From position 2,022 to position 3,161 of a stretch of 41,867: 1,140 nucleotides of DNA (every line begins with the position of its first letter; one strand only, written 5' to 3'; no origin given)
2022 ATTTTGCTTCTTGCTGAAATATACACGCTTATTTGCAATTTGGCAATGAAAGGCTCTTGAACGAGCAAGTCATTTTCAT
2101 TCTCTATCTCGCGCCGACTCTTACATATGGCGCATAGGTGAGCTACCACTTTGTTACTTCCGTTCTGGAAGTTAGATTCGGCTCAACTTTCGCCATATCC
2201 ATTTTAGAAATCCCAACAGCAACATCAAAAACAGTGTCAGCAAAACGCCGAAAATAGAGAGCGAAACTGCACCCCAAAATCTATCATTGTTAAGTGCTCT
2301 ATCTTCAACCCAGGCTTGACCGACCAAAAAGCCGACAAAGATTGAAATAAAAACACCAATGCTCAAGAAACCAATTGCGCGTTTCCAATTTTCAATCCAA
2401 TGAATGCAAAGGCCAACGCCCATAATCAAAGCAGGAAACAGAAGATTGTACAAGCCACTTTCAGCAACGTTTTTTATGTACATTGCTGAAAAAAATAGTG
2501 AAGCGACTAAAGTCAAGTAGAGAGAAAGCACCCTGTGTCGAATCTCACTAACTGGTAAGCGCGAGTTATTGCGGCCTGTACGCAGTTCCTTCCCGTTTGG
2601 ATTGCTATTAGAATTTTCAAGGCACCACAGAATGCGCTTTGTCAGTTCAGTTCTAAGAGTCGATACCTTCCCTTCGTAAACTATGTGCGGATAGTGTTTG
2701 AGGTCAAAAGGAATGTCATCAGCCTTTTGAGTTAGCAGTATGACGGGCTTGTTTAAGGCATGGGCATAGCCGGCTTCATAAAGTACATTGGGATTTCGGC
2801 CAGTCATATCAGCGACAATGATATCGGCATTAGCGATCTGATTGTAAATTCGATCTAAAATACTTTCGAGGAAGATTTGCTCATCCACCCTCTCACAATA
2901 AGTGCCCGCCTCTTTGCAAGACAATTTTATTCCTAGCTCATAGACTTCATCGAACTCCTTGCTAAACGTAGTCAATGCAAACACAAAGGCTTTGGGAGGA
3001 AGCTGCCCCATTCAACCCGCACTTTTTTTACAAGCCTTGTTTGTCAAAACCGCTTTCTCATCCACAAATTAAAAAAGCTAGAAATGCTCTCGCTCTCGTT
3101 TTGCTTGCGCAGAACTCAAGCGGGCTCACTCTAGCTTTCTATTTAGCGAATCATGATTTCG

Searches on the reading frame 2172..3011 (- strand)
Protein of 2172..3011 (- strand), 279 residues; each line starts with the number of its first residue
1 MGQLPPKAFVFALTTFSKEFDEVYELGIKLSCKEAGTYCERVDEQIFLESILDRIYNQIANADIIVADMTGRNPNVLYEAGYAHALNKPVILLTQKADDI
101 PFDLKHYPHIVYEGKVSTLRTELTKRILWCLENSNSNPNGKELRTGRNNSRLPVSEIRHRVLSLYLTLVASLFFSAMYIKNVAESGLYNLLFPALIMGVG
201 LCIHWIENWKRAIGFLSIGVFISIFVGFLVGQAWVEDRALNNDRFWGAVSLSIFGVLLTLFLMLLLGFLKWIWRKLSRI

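Call 3: search_protein_families(library=pfam, proteins=[window:2172-3011:-], max_evalue=1)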
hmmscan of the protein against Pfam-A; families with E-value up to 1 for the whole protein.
window:2172-3011:- (279 aa): 5 families
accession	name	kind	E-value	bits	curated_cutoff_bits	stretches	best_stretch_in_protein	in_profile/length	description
PF05014.21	Nuc_deoxyrib_tr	-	1.2e-06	29.1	28.8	1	51-100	52-103/117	Nucleoside 2-deoxyribosyltransferase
PF24838.2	8xMP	-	0.0026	18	30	1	153-206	13-67/136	Octameric membrane protein family (8xMP)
PF04087.19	DUF389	-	0.0031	18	23.9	1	190-261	6-76/137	Domain of unknown function (DUF389)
PF24709.1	DUF7670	-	0.16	12.8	29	1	160-275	13-114/118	Domain of unknown function (DUF7670)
PF11071.14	Nuc_deoxyri_tr3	-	0.26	11.8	23.2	1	56-97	67-110/140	Nucleoside 2-deoxyribosyltransferase YtoQ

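Call 4: search_protein_families(library=padloc, proteins=[window:2172-3011:-], max_evalue=1)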
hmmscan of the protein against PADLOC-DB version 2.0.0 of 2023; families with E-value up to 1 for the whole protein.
window:2172-3011:- (279 aa): 2 families
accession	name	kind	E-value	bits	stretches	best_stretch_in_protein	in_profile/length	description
PDLC00733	Effector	-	2e-09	34.8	1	50-115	291-359/388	TIR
PDLC00425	ThsB1|ThsB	-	0.016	12.3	1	53-113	302-368/389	TIR-like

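Call 5: search_protein_families(library=ncbifam, proteins=[window:2172-3011:-], max_evalue=1)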
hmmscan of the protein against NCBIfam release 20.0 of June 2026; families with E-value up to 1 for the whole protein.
window:2172-3011:- (279 aa): 1 family
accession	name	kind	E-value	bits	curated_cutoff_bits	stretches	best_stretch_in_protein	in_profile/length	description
TIGR03646.1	YtoQ_fam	subfamily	0.065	13.3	155.35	1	56-98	70-114/144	YtoQ family protein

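Call 6: find_homologous_proteins(query=window:2172-3011:-, max_evalue=0.001)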
Query window:2172-3011:- (279 aa): 3533 proteins with E <= 0.001 among 5545 candidates; the best 120 are listed.
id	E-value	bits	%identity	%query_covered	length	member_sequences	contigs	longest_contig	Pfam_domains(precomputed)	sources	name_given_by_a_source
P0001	8.5e-185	630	100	100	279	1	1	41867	PF05014.22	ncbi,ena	-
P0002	6.8e-61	224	63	57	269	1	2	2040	PF05014.22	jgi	jgi:hypothetical protein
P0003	3.9e-60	221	61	64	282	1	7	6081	PF05014.22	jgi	jgi:Nucleoside 2-deoxyribosyltransferase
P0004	7.9e-60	220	71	49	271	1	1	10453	PF05014.22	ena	-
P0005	1.1e-59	220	70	49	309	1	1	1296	PF05014.22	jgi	jgi:hypothetical protein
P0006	1.4e-59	220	72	49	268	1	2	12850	PF05014.22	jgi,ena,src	jgi:hypothetical protein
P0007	2.4e-59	219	71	48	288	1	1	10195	PF05014.22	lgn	-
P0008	4.4e-59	218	69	49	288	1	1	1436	PF05014.22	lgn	-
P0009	4.7e-59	218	69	51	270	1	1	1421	PF05014.22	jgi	jgi:hypothetical protein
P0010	4.8e-59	218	71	47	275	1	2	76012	PF05014.22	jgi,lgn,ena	jgi:nucleoside 2-deoxyribosyltransferase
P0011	6.8e-59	217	69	49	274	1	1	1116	PF05014.22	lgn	-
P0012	1.4e-58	216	58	60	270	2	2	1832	PF05014.22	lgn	-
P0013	2.0e-58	216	67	52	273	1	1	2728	PF05014.22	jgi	jgi:nucleoside 2-deoxyribosyltransferase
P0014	2.2e-58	216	73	48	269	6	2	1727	PF05014.22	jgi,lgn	jgi:hypothetical protein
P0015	2.2e-58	216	73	46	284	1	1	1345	PF05014.22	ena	-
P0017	2.5e-58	215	59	60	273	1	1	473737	PF05014.22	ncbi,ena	-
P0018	2.7e-58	215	62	54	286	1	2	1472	PF05014.22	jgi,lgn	jgi:hypothetical protein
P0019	3.4e-58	215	70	48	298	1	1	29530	PF05014.22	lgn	-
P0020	3.4e-58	215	71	49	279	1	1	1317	PF05014.22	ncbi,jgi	jgi:nucleoside 2-deoxyribosyltransferase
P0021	4.0e-58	215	69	48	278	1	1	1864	PF05014.22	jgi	jgi:nucleoside 2-deoxyribosyltransferase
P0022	4.4e-58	215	70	49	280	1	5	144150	PF05014.22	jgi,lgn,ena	-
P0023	7.1e-58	214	72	48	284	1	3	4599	PF05014.22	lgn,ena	-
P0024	7.6e-58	214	62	56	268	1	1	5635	PF05014.22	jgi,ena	-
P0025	9.8e-58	214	71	48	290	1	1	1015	PF05014.22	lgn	-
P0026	1.0e-57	213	69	48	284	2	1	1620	PF05014.22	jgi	-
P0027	1.5e-57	213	67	49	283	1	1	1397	PF05014.22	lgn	-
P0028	1.6e-57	213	68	49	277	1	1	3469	PF05014.22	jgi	jgi:hypothetical protein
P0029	2.0e-57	213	70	48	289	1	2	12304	PF05014.22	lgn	-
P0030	2.0e-57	213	68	49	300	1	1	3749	PF05014.22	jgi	jgi:hypothetical protein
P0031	2.1e-57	212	65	49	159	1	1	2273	PF05014.22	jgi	jgi:nucleoside 2-deoxyribosyltransferase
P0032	2.1e-57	212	69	48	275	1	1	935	PF05014.22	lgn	-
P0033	2.8e-57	212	61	56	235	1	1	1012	PF05014.22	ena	-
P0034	2.8e-57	212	66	49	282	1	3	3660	PF05014.22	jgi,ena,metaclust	metaclust:\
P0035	2.9e-57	212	58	57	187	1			PF05014.22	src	-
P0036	3.0e-57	212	66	49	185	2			PF05014.22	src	-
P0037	3.0e-57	212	68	49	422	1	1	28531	PF01740.27,PF05014.22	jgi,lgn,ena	jgi:anti-anti-sigma factor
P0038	3.1e-57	212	68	51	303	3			PF05014.22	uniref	uniref:nucleoside 2-deoxyribosyltransferase n=1 Tax=Desulfosarcina cetonica TaxID=90730 RepID=UPI000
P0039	4.4e-57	211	70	46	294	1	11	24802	PF05014.22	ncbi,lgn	-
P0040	4.5e-57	211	66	49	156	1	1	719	PF05014.22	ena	-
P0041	5.0e-57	211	69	49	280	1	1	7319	PF05014.22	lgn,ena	-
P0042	5.1e-57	211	69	48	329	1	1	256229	PF05014.22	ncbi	ncbi:MAG: hypothetical protein QM764_03095 [Chitinophagaceae bacterium]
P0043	5.4e-57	211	70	46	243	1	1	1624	PF05014.22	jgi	jgi:hypothetical protein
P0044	5.4e-57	211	58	57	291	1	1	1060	PF05014.22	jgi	jgi:nucleoside 2-deoxyribosyltransferase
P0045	6.4e-57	211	68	49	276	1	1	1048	PF05014.22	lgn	-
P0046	6.8e-57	211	68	50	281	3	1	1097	PF05014.22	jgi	jgi:hypothetical protein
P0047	7.4e-57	211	67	48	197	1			PF05014.22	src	-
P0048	8.2e-57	211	65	49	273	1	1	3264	PF05014.22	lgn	-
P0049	9.0e-57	210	66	49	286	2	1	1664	PF05014.22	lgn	-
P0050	9.6e-57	210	52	73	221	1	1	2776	PF05014.22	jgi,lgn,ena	-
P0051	9.8e-57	210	67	49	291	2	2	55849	PF05014.22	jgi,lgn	jgi:hypothetical protein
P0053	1.2e-56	210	66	49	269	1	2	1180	PF05014.22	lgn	-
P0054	1.4e-56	210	67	48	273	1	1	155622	PF05014.22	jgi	jgi:nucleoside 2-deoxyribosyltransferase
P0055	1.5e-56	210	71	47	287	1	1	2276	PF05014.22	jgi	jgi:hypothetical protein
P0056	1.6e-56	210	68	48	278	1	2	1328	PF05014.22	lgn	-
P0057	1.7e-56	209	69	49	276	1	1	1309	PF05014.22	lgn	-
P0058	1.7e-56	209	66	49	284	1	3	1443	PF05014.22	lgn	-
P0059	1.8e-56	209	68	48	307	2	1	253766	PF05014.22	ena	-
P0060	1.8e-56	209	70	48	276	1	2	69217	-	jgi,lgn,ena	jgi:hypothetical protein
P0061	2.1e-56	209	66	49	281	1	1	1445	PF05014.22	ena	-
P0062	2.4e-56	209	68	49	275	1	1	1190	PF05014.22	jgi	jgi:nucleoside 2-deoxyribosyltransferase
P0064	2.4e-56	209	61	57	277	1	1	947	PF05014.22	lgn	-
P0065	2.7e-56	209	69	46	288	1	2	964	PF05014.22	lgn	-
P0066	2.7e-56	209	70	48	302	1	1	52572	PF05014.22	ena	-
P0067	3.0e-56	209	74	45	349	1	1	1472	PF05014.22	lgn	-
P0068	3.1e-56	209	68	49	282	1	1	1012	PF05014.22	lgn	-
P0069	3.1e-56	209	70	47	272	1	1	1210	PF05014.22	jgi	jgi:hypothetical protein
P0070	3.3e-56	209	63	52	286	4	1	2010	PF05014.22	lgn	-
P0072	3.6e-56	208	68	46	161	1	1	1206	PF05014.22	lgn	-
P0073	3.7e-56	208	70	48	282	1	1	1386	PF05014.22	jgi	jgi:hypothetical protein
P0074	3.8e-56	208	70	46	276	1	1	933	PF05014.22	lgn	-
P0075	4.3e-56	208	60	56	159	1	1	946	PF05014.22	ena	-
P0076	5.3e-56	208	66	52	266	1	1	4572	PF05014.22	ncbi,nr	ncbi:MAG: hypothetical protein NTU73_08055 [Ignavibacteriae bacterium]|nr:hypothetical protein [Igna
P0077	5.5e-56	208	69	48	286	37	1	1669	PF05014.22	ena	-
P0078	5.6e-56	208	73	46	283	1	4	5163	PF05014.22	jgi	jgi:hypothetical protein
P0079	5.8e-56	208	67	49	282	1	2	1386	PF05014.22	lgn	-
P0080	5.8e-56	208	68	49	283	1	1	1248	PF05014.22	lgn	-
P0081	6.2e-56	208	65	51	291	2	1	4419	PF05014.22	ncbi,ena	-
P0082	6.3e-56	208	68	49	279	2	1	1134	PF05014.22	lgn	-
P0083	7.4e-56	207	70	46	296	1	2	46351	PF05014.22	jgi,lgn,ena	-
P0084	8.4e-56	207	68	48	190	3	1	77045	PF05014.22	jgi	jgi:hypothetical protein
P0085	8.4e-56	207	70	47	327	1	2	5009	PF05014.22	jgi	jgi:hypothetical protein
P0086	8.9e-56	207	70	48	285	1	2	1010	PF05014.22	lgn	-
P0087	9.0e-56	207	67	48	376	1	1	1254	PF05014.22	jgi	jgi:nucleoside 2-deoxyribosyltransferase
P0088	9.1e-56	207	66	49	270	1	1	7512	PF05014.22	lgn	-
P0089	9.9e-56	207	63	54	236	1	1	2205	PF05014.22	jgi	jgi:hypothetical protein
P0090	1.0e-55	207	67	48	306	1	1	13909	PF05014.22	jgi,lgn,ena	-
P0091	1.1e-55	207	71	48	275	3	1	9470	PF05014.22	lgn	-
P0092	1.1e-55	207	66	49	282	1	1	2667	PF05014.22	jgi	jgi:hypothetical protein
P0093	1.1e-55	207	69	48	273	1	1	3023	PF05014.22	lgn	-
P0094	1.1e-55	207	69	49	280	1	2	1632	PF05014.22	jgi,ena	-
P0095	1.2e-55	207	67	50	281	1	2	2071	PF05014.22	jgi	-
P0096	1.2e-55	207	68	48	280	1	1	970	PF05014.22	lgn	-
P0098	1.3e-55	207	49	78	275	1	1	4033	PF05014.22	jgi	jgi:Nucleoside 2-deoxyribosyltransferase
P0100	1.4e-55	206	68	47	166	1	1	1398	PF05014.22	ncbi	-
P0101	1.4e-55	206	67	49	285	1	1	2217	PF05014.22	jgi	jgi:nucleoside 2-deoxyribosyltransferase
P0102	1.4e-55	206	71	44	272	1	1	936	PF05014.22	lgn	-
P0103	1.4e-55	206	66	49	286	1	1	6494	PF05014.22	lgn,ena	-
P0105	1.5e-55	206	64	51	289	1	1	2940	PF05014.22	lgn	-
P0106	1.5e-55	206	65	50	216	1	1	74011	PF05014.22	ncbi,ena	-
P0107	1.7e-55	206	63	52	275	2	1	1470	PF05014.22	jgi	jgi:hypothetical protein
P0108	1.8e-55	206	65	51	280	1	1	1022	PF05014.22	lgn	-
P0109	1.8e-55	206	62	52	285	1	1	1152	PF05014.22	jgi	jgi:hypothetical protein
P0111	1.9e-55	206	65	48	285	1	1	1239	PF05014.22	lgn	-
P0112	2.0e-55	206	65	51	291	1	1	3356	PF05014.22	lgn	-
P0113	2.1e-55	206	66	49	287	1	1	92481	PF05014.22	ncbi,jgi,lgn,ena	ncbi:MAG TPA: hypothetical protein VF571_00530 [Pyrinomonadaceae bacterium]|jgi:hypothetical protein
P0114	2.1e-55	206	67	49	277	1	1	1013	PF05014.22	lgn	-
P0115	2.2e-55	206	66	49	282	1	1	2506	PF05014.22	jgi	jgi:hypothetical protein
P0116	2.3e-55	206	68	48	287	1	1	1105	PF05014.22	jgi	-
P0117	2.4e-55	206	64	49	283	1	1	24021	PF05014.22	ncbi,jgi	jgi:hypothetical protein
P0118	2.4e-55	206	58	60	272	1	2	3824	PF05014.22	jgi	jgi:hypothetical protein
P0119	2.5e-55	206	67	49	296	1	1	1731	PF05014.22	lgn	-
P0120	2.5e-55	206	65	50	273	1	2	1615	PF05014.22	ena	-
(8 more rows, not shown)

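Call 7: search_solved_structures(query=window:2172-3011:-, max_evalue=10, show_alignments=3)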
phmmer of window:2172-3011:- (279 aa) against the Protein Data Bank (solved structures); distinct sequences matched with E-value up to 10: 16.
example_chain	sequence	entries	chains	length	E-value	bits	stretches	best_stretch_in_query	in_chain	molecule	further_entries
2klh_A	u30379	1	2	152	0.025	16.9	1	52-94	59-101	c-Myc-responsive protein Rcl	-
4fyh_A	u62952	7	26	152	0.039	16.3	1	53-94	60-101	Deoxyribonucleoside 5'-monophosphate N-glycosidase | 2'-deoxynucleoside 5'-phosphate N-hydrolase 1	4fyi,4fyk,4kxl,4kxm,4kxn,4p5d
2khz_A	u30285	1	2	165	0.045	16.1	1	53-94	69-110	c-Myc-responsive protein Rcl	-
6g7o_A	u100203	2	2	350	0.054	15.8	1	165-230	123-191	Alkaline ceramidase 3,Soluble cytochrome b562 | Alkaline ceramidase 3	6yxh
4jem_A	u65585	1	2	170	0.48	12.7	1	56-104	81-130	CMP/hydroxymethyl CMP hydrolase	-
4ohr_A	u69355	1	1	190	0.6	12.4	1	56-104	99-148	CMP/hydroxymethyl CMP hydrolase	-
4jel_A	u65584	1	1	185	0.63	12.3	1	56-104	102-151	CMP/hydroxymethyl CMP hydrolase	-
8rpt_B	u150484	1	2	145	0.81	12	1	56-94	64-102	2'-deoxynucleoside 5'-phosphate N-hydrolase 1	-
8rps_C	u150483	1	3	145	1.1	11.6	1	58-94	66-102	2'-deoxynucleoside 5'-phosphate N-hydrolase 1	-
8rqd_C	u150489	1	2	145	1.1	11.6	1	58-94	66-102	2'-deoxynucleoside 5'-phosphate N-hydrolase 1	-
8os9_A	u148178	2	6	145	1.1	11.6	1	58-94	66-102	2'-deoxynucleoside 5'-phosphate N-hydrolase 1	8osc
9da1_A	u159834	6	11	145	1.1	11.6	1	58-94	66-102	5-hydroxymethyl-dUMP N-hydrolase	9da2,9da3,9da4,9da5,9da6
8qhr_A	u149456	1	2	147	1.1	11.6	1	58-94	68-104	2'-deoxynucleoside 5'-phosphate N-hydrolase 1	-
9i3q_A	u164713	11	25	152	1.2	11.4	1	58-94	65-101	5-hydroxymethyl-dUMP N-hydrolase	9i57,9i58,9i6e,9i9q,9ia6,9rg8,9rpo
4p5e_A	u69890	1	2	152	1.2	11.4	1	58-94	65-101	2'-deoxynucleoside 5'-phosphate N-hydrolase 1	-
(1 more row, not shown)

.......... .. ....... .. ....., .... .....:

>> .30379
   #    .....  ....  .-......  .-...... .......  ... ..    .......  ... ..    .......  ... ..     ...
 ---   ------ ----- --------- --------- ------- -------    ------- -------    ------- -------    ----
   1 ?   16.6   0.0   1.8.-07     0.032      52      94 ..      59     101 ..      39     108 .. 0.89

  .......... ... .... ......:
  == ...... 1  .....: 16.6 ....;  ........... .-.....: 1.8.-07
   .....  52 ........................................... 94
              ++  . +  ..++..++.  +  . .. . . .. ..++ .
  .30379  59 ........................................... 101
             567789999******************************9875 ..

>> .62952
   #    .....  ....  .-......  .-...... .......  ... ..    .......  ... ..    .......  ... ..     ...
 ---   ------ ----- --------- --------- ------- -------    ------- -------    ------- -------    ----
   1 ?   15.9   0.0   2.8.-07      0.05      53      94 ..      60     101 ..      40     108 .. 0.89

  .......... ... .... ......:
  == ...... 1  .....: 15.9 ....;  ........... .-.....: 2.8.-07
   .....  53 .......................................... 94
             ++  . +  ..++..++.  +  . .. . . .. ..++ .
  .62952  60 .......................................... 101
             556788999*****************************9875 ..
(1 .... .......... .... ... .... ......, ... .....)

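Call 11: find_encoding_contigs(protein=P0017, flank=8000, max_places=2)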
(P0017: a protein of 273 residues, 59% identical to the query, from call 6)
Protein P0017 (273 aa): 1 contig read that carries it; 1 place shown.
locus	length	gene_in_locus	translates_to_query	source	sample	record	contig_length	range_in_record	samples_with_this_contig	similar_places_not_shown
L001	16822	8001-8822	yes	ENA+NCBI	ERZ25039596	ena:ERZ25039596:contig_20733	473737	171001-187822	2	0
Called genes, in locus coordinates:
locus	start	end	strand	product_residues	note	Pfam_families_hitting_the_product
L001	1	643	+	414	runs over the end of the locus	PF00994:MoCF_biosynth, PF18146:CinA_KH, PF02464:CinA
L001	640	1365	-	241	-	PF18928:DUF5677 (weak)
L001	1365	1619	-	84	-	PF10387:DUF2442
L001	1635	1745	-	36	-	PF13711:DUF4160 (weak)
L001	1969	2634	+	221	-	PF02660:G3P_acyltransf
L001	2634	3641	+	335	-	PF01210:NAD_Gly3P_dh_N, PF02558:ApbA, PF02737:3HCDH_N (faint), PF03446:NAD_binding_2, PF03807:F420_oxidored, PF07479:NAD_Gly3P_dh_C, PF20618:GPD_NAD_C_bact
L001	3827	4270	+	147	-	PF01668:SmpB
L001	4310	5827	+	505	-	PF02789:Peptidase_M17_N, PF00883:Peptidase_M17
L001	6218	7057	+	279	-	PF00226:DnaJ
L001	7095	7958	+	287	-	PF02985:HEAT (faint), PF13646:HEAT_2, PF12717:Cnd1 (faint), PF13513:HEAT_EZ (faint), PF13646:HEAT_2, PF03130:HEAT_PBS (weak)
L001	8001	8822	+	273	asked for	PF05014:Nuc_deoxyrib_tr (weak)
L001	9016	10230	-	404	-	PF00004:AAA (weak), PF07724:AAA_2, PF07728:AAA_5 (faint), PF10431:ClpB_D2-small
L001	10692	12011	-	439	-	PF07994:NAD_binding_5, PF01658:Inos-1-P_synth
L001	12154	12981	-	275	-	PF03009:GDPD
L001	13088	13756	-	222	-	PF11306:DUF3108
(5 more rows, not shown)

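Call 12: find_encoding_contigs(protein=P0042, flank=8000, max_places=2)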
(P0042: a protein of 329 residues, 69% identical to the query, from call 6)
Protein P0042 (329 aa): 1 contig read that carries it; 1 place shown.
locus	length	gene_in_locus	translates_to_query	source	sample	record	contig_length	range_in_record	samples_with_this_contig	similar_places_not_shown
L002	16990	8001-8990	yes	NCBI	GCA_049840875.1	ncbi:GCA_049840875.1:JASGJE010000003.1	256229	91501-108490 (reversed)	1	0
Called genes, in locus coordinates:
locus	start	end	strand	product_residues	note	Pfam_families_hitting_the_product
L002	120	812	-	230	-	PF00027:cNMP_binding, PF13412:HTH_24 (faint), PF13545:HTH_Crp_2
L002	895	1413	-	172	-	-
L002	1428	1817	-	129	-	PF01872:RibD_C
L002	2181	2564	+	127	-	PF00903:Glyoxalase (weak)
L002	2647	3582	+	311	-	PF00657:Lipase_GDSL, PF13472:Lipase_GDSL_2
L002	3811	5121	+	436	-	-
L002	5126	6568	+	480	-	PF00890:FAD_binding_2 (weak), PF01266:DAO (weak), PF01494:FAD_binding_3 (faint), PF01946:Thi4 (weak), PF07992:Pyr_redox_2 (faint), PF12831:FAD_oxidored (weak), PF13450:NAD_binding_8, PF01593:Amino_oxidase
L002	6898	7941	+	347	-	PF24644:DUF7638, PF24645:DUF7639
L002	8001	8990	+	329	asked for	PF05014:Nuc_deoxyrib_tr (weak)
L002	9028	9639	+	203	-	PF13616:Rotamase_3, PF00639:Rotamase (weak)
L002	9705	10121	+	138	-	-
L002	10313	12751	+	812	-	PF12704:MacB_PCD, PF02687:FtsX, PF12704:MacB_PCD, PF02687:FtsX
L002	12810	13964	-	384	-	PF00144:Beta-lactamase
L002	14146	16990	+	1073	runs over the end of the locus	PF26549:Tricorn_N, PF26550:Tricorn_2nd (weak), PF07676:PD40, PF26549:Tricorn_N, PF26550:Tricorn_2nd, PF14684:Tricorn_C1, PF14685:PDZ_Tricorn, PF03572:Peptidase_S41, +4 more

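Call 13: find_encoding_contigs(protein=P0059, flank=8000, max_places=2)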
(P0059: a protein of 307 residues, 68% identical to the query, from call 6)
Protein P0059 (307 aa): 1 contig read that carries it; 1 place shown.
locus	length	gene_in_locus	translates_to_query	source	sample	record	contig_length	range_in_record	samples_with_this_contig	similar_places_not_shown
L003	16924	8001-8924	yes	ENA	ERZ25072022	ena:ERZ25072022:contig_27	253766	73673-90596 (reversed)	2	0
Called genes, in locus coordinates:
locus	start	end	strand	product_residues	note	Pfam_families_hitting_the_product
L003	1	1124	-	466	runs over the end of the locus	PF00330:Aconitase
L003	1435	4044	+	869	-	PF17900:Peptidase_M1_N, PF01433:Peptidase_M1, PF11838:ERAP1_C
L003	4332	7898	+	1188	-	PF02574:S-methyl_trans, PF00809:Pterin_bind, PF02607:B12-binding_2, PF02310:B12-binding, PF02965:Met_synt_B12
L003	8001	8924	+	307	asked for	PF05014:Nuc_deoxyrib_tr (faint)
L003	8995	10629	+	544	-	PF01268:FTHFS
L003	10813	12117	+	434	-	PF02515:CoA_transf_3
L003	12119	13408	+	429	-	PF02515:CoA_transf_3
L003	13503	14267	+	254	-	PF00378:ECH_1, PF16113:ECH_2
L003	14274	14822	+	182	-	PF00583:Acetyltransf_1, PF13673:Acetyltransf_10, PF13508:Acetyltransf_7, PF08445:FR47 (weak)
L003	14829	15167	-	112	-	PF02452:PemK_toxin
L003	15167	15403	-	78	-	-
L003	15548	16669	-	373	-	PF02771:Acyl-CoA_dh_N, PF02770:Acyl-CoA_dh_M, PF00441:Acyl-CoA_dh_1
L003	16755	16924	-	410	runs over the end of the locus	PF02771:Acyl-CoA_dh_N, PF02770:Acyl-CoA_dh_M, PF00441:Acyl-CoA_dh_1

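Call 14: find_encoding_contigs(protein=P0054, flank=8000, max_places=2)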
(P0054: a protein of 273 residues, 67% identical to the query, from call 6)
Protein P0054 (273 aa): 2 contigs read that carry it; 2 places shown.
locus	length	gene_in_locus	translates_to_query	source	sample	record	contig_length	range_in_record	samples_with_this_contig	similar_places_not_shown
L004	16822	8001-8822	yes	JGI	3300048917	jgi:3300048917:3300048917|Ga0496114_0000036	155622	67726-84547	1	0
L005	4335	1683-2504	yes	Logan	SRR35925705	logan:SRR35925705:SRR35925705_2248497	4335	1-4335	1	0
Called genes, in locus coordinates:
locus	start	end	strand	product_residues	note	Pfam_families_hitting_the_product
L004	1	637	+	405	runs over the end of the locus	PF00067:p450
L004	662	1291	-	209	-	PF00440:TetR_N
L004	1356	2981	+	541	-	PF00654:Voltage_CLC, PF02080:TrkA_C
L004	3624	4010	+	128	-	-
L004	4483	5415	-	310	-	PF13424:TPR_12 (faint), PF17874:TPR_MalT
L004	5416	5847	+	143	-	-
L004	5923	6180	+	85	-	-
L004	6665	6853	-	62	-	-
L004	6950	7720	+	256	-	PF20464:MmeI_N, PF20465:MmeI_hel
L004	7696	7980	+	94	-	-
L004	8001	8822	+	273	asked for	PF05014:Nuc_deoxyrib_tr (weak)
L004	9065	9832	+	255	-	-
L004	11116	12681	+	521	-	-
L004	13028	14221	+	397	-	PF00009:GTP_EFTU, PF03144:GTP_EFTU_D2, PF03143:GTP_EFTU_D3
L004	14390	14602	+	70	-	PF00584:SecE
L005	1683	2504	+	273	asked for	PF05014:Nuc_deoxyrib_tr (weak)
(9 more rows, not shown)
